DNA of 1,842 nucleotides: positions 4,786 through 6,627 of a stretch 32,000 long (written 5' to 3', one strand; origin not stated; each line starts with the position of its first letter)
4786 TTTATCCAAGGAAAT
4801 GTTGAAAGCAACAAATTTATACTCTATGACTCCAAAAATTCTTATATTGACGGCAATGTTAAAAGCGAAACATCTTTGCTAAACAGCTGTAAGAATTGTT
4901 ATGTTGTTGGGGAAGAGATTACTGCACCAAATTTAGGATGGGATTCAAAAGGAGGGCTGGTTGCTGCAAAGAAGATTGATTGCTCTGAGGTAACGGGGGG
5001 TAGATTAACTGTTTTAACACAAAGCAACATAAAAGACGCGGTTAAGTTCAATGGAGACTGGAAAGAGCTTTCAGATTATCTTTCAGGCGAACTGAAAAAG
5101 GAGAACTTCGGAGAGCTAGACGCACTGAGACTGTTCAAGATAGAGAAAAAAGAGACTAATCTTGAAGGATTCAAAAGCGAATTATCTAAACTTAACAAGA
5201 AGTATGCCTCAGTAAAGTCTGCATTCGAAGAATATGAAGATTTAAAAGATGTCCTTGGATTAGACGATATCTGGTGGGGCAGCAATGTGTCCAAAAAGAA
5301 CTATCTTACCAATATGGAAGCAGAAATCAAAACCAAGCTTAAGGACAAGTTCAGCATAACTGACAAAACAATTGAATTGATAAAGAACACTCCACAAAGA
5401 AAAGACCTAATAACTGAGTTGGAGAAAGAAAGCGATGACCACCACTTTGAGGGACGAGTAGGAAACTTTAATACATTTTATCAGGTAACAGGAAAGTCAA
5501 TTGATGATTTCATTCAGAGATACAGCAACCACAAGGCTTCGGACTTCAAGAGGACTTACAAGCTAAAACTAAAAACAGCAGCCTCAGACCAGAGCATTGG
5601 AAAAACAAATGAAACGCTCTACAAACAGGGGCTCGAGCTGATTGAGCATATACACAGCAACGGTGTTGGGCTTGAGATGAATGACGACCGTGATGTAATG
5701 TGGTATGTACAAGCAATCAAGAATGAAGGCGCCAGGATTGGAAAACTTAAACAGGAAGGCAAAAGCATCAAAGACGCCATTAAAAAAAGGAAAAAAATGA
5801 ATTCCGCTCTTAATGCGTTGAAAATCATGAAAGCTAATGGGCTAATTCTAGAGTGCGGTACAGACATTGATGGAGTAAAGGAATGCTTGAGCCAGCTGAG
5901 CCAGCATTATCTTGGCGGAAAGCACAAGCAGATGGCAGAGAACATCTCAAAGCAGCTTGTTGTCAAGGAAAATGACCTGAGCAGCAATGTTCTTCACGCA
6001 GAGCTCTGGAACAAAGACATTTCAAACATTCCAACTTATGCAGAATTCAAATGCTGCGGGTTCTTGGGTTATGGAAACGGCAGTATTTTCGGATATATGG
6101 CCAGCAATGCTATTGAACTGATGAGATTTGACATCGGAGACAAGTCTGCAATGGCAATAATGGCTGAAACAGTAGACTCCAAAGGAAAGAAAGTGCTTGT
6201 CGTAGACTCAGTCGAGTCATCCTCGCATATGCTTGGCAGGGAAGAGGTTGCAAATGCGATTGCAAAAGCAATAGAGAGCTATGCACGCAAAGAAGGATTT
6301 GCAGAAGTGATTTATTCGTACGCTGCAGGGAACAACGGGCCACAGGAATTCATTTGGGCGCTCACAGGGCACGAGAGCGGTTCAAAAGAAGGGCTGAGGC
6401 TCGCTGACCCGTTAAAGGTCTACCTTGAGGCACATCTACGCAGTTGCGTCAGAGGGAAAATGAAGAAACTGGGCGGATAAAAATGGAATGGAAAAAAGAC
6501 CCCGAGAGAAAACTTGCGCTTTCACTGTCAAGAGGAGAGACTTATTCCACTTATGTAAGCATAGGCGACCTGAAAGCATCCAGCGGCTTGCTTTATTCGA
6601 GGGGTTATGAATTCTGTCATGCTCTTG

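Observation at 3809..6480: RHH protein translationally coupled to an 843-aa beta-solenoid / coiled-coil / unknown-domain protein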

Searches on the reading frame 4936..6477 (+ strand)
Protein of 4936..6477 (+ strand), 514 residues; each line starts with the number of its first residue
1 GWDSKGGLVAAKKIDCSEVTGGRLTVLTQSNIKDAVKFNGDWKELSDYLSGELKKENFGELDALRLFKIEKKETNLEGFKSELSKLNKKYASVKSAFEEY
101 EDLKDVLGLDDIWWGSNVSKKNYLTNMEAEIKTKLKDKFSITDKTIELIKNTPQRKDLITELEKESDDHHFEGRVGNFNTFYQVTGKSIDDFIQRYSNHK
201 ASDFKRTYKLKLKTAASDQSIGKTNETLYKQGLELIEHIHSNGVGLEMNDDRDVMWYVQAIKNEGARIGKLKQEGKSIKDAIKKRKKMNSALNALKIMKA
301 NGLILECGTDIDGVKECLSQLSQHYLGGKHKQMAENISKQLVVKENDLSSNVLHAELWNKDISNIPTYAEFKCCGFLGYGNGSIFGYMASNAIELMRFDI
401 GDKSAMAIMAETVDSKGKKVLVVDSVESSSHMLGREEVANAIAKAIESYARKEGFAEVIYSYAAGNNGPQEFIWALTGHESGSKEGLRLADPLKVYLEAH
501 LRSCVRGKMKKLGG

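Call 33: search_protein_representatives(protein=window:4936-6477:+)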
Query: 514 residues. Proteins with E-value up to 0.001 (for the whole library): 57; up to 1e-10: 38; up to 1e-30: 19. The best 57 are listed.
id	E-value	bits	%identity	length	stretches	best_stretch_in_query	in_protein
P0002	1.8e-160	551.5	55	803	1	2-509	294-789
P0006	4.4e-96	339.2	64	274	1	251-512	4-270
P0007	1.3e-65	238.7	35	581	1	1-476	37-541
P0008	5.8e-64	233.3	35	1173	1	22-480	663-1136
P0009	4.3e-62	227.1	36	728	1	1-498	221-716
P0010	1.2e-57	212.5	43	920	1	212-503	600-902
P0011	6.0e-56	206.8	42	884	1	203-504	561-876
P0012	2.5e-55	204.8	34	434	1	77-508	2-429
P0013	1.4e-53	199.0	35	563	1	133-482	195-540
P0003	1.6e-53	198.9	35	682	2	181-502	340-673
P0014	5.4e-46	174.0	36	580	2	219-482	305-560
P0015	3.1e-42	161.6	34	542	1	125-479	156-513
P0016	1.7e-41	159.1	41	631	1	203-512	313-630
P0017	2.3e-37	145.6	38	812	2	285-512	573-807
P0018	1.7e-36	142.7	41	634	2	312-508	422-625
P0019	1.2e-32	130.0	25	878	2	36-476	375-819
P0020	3.0e-32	128.7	31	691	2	224-500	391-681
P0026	2.0e-26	109.5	27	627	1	37-479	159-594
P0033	2.3e-20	89.5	29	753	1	8-482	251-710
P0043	1.2e-09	54.1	35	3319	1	317-499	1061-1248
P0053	3.0e-05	39.6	33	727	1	353-506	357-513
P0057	1.8e-04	37.0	32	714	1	345-501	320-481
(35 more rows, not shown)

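Call 62: list_cluster_members(proteins=[P0008, P0009, P0010, P0017, P0019, P0020, P0026, P0043, P0053, P0057])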
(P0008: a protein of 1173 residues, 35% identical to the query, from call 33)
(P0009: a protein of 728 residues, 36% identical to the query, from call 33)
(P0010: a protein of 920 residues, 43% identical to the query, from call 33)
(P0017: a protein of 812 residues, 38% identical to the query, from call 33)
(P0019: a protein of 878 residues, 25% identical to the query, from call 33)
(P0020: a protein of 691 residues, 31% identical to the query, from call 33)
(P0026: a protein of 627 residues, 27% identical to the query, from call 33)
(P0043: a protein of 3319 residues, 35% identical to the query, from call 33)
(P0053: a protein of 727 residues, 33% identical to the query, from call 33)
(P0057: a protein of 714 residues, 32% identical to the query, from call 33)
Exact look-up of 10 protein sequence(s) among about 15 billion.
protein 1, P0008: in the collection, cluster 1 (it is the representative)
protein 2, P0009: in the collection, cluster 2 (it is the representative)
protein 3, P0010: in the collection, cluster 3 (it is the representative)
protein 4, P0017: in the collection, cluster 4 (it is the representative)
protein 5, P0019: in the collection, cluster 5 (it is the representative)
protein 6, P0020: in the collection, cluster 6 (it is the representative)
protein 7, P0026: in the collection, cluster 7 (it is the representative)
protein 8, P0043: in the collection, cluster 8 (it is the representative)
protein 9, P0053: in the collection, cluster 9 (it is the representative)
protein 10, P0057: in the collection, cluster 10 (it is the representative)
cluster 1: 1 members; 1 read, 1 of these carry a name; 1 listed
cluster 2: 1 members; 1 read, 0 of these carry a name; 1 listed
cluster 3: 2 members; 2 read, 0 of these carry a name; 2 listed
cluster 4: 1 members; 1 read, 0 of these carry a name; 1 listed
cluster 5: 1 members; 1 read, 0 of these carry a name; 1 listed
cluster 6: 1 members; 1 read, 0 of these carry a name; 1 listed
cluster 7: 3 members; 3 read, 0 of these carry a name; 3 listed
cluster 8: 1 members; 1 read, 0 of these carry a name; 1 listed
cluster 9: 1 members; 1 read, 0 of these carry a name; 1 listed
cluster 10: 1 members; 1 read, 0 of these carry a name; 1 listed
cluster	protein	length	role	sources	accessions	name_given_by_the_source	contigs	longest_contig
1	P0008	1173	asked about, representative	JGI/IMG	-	hypothetical protein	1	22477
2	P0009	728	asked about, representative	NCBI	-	-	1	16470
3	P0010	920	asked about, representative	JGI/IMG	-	-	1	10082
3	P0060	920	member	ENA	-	-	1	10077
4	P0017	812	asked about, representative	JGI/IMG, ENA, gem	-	-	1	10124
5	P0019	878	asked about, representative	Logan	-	-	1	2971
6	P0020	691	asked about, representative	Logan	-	-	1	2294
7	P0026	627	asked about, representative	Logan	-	-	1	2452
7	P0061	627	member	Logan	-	-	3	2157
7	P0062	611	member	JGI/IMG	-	-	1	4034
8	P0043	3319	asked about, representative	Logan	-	-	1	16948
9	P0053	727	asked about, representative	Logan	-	-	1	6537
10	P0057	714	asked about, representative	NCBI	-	-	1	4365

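Call 63: find_encoding_contigs(protein=P0009, flank=6000, max_places=2)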
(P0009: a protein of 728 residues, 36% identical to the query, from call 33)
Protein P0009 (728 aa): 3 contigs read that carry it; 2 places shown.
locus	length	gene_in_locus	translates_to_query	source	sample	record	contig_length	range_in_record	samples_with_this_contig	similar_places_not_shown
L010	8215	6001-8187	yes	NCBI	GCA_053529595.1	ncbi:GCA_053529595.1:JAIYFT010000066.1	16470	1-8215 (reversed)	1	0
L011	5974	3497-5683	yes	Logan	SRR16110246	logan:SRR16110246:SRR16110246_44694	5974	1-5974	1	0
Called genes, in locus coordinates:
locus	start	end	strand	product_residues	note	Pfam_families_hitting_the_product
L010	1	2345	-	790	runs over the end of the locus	PF02463:SMC_N, PF13175:AAA_15 (weak), PF13476:AAA_23 (faint), PF13555:AAA_29 (weak), PF13304:AAA_21 (weak)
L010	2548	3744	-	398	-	PF00149:Metallophos (faint)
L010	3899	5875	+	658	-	PF00133:tRNA-synt_1, PF01406:tRNA-synt_1e, PF09334:tRNA-synt_1g, PF00133:tRNA-synt_1, PF01406:tRNA-synt_1e (weak), PF19303:Anticodon_3, PF08264:Anticodon_1, PF01588:tRNA_bind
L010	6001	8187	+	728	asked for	-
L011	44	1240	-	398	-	PF00149:Metallophos (faint)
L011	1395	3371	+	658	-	PF00133:tRNA-synt_1, PF01406:tRNA-synt_1e, PF09334:tRNA-synt_1g, PF00133:tRNA-synt_1, PF01406:tRNA-synt_1e (weak), PF19303:Anticodon_3, PF08264:Anticodon_1, PF01588:tRNA_bind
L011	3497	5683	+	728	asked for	-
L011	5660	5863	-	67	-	-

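Call 64: find_encoding_contigs(protein=P0008, flank=6000, max_places=2)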
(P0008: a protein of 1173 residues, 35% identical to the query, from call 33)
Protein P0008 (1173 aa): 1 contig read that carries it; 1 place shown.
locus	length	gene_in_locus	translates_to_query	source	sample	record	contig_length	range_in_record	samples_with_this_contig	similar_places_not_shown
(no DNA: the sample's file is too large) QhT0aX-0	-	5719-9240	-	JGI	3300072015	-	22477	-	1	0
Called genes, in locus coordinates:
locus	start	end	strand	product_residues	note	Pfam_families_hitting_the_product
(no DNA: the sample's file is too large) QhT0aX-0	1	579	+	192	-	?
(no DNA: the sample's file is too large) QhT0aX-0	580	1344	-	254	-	PF01209:Ubie_methyltran (weak), PF05175:MTS (weak), PF13489:Methyltransf_23, PF08241:Methyltransf_11, PF08242:Methyltransf_12, PF13649:Methyltransf_25, PF13847:Methyltransf_31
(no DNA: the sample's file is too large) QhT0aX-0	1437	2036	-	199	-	-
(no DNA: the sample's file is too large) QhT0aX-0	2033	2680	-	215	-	-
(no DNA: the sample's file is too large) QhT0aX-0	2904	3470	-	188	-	PF06325:PrmA, PF02475:TRM5-TYW2_MTfase, PF01170:UPF0020 (weak), PF03602:Cons_hypoth95 (weak), PF05175:MTS, PF13847:Methyltransf_31, PF08241:Methyltransf_11, PF13649:Methyltransf_25, +1 more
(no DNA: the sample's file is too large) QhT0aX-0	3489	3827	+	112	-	-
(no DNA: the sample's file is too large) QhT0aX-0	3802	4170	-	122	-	-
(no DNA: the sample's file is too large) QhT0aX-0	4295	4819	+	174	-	PF01090:Ribosomal_S19e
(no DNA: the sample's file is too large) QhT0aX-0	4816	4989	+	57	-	-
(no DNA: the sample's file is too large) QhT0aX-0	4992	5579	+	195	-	PF01198:Ribosomal_L31e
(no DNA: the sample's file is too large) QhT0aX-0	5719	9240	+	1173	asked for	-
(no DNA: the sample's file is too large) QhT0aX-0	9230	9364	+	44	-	-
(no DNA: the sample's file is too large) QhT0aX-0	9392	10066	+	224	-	PF01909:NTP_transf_2, PF18765:Polbeta (weak)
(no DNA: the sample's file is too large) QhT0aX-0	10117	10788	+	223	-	PF01912:eIF-6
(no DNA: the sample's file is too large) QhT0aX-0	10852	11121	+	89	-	PF01775:Ribosomal_L18A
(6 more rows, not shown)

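Call 89: find_encoding_contigs(protein=P0017, flank=5000, max_places=1)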
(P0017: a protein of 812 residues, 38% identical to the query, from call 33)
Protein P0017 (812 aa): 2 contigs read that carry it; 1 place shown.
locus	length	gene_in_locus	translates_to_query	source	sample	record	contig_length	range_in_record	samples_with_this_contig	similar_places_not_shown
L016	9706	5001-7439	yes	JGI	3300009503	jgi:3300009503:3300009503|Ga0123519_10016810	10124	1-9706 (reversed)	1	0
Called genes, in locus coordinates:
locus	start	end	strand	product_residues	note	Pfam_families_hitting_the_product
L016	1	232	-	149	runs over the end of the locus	PF00571:CBS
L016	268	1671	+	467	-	PF09249:tRNA_NucTransf2, PF21133:CAA_C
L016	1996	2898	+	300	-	PF23023:Anti-Pycsar_Apyc1, PF00753:Lactamase_B, PF13691:Lactamase_B_4 (weak), PF12706:Lactamase_B_2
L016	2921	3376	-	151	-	-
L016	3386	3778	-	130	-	-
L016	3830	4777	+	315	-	PF04055:Radical_SAM, PF08608:Wyosine_form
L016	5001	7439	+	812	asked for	-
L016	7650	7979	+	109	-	-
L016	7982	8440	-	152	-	PF00380:Ribosomal_S9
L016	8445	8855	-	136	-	PF00572:Ribosomal_L13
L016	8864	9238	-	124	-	PF00828:Ribosomal_L27A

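Call 90: find_encoding_contigs(protein=P0013, flank=5000, max_places=1)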
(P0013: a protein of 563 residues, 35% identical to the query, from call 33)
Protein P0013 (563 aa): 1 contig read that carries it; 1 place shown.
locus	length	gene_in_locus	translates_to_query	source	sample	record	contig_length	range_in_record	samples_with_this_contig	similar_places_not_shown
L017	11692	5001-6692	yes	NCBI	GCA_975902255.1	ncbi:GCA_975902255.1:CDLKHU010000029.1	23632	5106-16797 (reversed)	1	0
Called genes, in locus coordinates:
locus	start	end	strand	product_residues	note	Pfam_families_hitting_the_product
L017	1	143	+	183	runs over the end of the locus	-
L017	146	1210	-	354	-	-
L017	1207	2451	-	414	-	-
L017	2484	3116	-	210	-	PF02568:ThiI, PF06508:QueC (faint)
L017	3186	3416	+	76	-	-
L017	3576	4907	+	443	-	PF01406:tRNA-synt_1e, PF01921:tRNA-synt_1f (faint), PF09334:tRNA-synt_1g, PF00133:tRNA-synt_1, PF09334:tRNA-synt_1g, PF09190:DALR_2, PF23493:CysS_C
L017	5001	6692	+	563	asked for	-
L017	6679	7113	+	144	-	PF13673:Acetyltransf_10 (weak), PF00583:Acetyltransf_1, PF13508:Acetyltransf_7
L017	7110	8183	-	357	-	PF03952:Enolase_N (weak), PF00113:Enolase_C, PF13378:MR_MLE_C (weak)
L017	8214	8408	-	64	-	PF01192:RNA_pol_Rpb6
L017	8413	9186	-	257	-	PF09754:PAC2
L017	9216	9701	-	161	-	-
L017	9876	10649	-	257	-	PF00575:S1, PF07541:EIF_2_alpha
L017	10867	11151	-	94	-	PF00935:Ribosomal_L44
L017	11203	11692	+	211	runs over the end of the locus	-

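Call 91: find_encoding_contigs(protein=P0033, flank=5000, max_places=1)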
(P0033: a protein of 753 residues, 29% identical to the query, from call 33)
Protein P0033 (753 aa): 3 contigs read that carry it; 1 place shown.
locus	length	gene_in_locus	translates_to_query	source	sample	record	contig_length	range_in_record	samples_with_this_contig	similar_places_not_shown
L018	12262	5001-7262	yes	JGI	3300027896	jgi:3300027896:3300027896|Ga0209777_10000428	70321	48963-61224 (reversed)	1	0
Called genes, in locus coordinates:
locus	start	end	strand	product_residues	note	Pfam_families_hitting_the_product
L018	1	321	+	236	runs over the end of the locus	-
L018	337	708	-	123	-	-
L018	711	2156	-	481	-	PF02934:GatB_N, PF02637:GatB_Yqey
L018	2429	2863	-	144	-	PF11969:DcpS_C, PF01230:HIT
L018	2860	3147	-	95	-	PF03083:MtN3_slv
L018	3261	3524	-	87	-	-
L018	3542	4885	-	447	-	PF18195:GatD_N, PF00710:Asparaginase, PF17763:Asparaginase_C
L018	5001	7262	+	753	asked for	PF04519:Bactofilin (faint)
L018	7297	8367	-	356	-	-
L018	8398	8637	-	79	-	-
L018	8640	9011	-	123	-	-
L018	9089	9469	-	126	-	-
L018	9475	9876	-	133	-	-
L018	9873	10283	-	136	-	-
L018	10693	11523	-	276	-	PF01926:MMR_HSR1, PF02824:TGS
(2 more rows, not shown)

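Call 93: search_protein_families(library=ncbifam, proteins=[L017:6679-7110:+], max_evalue=0.001)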
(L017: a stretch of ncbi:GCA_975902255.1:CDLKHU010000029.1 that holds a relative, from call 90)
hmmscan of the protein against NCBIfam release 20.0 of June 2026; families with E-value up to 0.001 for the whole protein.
L017:6679-7110:+ (144 aa): 3 families
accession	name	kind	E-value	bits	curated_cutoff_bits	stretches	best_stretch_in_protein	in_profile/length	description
NF043067.1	AAC_6p_group_E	equivalog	4.2e-07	29.9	140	1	15-109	9-105/140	aminoglycoside 6'-N-acetyltransferase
TIGR01575.1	rimI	equivalog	1.8e-06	28.1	86.4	1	13-109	3-90/132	ribosomal protein S18-alanine N-acetyltransferase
NF033078.2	AAC_6p_Ia_fam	equivalog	0.00099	19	265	0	26-108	35-109/181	AAC(6')-Ia family aminoglycoside 6'-N-acetyltransferase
